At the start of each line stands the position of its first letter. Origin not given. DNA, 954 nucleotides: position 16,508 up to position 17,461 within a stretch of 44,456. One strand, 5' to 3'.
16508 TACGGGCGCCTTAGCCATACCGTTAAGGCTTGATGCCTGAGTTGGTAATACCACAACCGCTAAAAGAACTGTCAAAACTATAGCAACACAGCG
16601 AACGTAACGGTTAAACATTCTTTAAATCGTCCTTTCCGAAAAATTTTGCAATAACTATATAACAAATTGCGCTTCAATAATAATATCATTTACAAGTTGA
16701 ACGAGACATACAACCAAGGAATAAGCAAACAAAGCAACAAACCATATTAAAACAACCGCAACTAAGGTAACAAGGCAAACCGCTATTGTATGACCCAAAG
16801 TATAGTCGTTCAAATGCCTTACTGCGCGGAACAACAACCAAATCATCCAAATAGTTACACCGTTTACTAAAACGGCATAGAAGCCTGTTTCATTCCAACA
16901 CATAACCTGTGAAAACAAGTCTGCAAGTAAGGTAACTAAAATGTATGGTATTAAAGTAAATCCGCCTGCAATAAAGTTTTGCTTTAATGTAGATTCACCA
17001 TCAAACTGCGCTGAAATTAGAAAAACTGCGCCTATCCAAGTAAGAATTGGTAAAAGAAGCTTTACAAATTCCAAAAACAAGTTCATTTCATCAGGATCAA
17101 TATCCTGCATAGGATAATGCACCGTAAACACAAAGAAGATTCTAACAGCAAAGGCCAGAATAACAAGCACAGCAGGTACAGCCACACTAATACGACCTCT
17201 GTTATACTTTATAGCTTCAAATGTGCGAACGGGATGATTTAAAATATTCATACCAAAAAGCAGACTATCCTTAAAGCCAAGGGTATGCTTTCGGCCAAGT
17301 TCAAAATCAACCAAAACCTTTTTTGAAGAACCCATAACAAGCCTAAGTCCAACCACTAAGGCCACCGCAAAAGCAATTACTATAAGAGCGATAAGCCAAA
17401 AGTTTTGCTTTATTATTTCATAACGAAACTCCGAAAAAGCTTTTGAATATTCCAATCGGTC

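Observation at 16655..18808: Unusual fusion: extracellular NHL beta-propeller, TPR-like helices and a Yip1-type polytopic membrane domain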

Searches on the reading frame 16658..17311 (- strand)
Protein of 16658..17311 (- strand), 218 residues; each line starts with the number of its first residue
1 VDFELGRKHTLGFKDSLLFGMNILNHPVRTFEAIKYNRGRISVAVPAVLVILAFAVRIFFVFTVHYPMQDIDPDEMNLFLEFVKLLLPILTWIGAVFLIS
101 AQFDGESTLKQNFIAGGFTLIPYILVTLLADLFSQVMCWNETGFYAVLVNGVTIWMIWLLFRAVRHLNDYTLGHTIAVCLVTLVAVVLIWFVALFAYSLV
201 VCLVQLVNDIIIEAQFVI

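Call 56: find_homologous_proteins(query=window:16658-17311:-, max_evalue=0.001)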
Query window:16658-17311:- (218 aa): 4 proteins with E <= 0.001 among 1079 candidates.
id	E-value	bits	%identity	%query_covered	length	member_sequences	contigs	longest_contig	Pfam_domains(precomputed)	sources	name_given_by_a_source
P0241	2.9e-82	294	62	97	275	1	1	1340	PF04893.23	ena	-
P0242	5.9e-71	257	88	61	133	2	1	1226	PF04893.23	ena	-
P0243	2.2e-65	239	84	61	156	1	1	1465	PF04893.23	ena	-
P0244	2.0e-34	138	89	33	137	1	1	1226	-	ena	-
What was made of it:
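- Tried and rejected: Word-indexed homologue search with the Yip1 part alone: it returned only four fragments and was uninformative (call 56).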

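Call 89: search_protein_representatives(protein=window:16658-17311:-)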
Query: 218 residues. Proteins with E-value up to 0.001 (for the whole library): 895; up to 1e-10: 295; up to 1e-30: 11. The best 150 are listed.
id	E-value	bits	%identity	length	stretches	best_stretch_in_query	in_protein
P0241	9.1e-83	293.8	60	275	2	2-215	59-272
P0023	5.4e-56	206.3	44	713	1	9-215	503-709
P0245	4.2e-41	157.7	39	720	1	2-214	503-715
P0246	1.3e-39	152.8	39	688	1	15-217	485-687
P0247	1.7e-39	152.4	38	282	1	10-215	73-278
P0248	1.4e-33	133.1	36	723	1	2-215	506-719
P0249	2.0e-33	132.6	37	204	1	24-214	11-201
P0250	2.4e-33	132.3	33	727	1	21-215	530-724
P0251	3.3e-33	131.9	37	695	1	19-215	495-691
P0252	4.3e-31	124.9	37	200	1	23-217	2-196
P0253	4.4e-31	124.9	38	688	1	23-203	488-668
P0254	1.8e-30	122.9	33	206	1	15-211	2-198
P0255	1.9e-30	122.9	33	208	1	20-216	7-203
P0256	1.9e-30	122.8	33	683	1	9-206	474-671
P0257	2.0e-30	122.8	36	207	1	21-216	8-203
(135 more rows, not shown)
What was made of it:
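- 16658..17299 (-): Cytoplasmic linker plus the Yip1 five-helix membrane domain (aa 504-717). The stop codon is at 16655-16657. The length distribution of relatives is bimodal (call 89).
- Tried and rejected: It was replaced by the exhaustive representative search (call 89).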
